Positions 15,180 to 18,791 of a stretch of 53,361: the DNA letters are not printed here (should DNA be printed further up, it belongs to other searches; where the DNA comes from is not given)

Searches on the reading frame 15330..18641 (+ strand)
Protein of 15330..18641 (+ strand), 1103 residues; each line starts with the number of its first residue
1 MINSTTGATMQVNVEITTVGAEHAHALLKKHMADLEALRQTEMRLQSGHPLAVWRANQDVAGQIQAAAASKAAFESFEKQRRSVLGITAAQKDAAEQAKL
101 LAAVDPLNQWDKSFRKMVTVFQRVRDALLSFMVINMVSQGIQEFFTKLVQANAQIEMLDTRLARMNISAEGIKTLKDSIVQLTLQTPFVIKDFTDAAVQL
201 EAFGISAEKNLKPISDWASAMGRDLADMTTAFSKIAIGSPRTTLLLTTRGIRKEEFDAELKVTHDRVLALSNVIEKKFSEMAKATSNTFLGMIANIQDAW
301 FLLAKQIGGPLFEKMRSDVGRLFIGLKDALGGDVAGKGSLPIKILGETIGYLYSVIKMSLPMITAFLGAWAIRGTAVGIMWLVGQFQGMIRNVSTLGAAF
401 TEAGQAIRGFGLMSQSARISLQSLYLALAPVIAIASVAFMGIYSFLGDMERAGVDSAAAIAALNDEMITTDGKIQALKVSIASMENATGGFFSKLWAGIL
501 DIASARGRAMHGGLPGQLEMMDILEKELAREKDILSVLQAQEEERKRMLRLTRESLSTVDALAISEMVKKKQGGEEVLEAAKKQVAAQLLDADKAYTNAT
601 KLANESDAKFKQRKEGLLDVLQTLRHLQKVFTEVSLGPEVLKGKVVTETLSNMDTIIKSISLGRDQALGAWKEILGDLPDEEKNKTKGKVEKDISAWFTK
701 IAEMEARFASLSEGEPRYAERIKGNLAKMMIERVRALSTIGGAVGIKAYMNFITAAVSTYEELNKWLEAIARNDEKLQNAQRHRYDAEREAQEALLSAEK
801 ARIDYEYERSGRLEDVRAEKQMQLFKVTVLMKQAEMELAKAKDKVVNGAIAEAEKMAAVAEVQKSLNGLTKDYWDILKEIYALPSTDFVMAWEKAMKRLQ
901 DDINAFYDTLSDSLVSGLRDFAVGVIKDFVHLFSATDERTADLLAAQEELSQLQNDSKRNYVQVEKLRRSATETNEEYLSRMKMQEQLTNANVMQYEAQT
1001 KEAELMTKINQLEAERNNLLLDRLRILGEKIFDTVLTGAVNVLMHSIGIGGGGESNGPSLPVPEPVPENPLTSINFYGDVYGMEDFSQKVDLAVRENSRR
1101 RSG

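Call 13: search_protein_families(library=phrogs, proteins=[window:15330-18641:+], max_evalue=0.001)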
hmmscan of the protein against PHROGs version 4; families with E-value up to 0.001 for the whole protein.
window:15330-18641:+ (1103 aa): 2 families
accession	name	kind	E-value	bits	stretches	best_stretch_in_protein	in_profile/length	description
phrog_1942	-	tail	3.2e-06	26.9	1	159-298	164-311/1178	tail length tape measure protein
phrog_9959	-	tail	3e-05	22.8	1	109-209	36-132/1708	tail length tape measure protein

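Call 14: search_protein_families(library=pfam, proteins=[window:15330-18641:+], max_evalue=0.001)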
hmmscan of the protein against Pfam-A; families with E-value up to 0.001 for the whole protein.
window:15330-18641:+ (1103 aa): 0 families
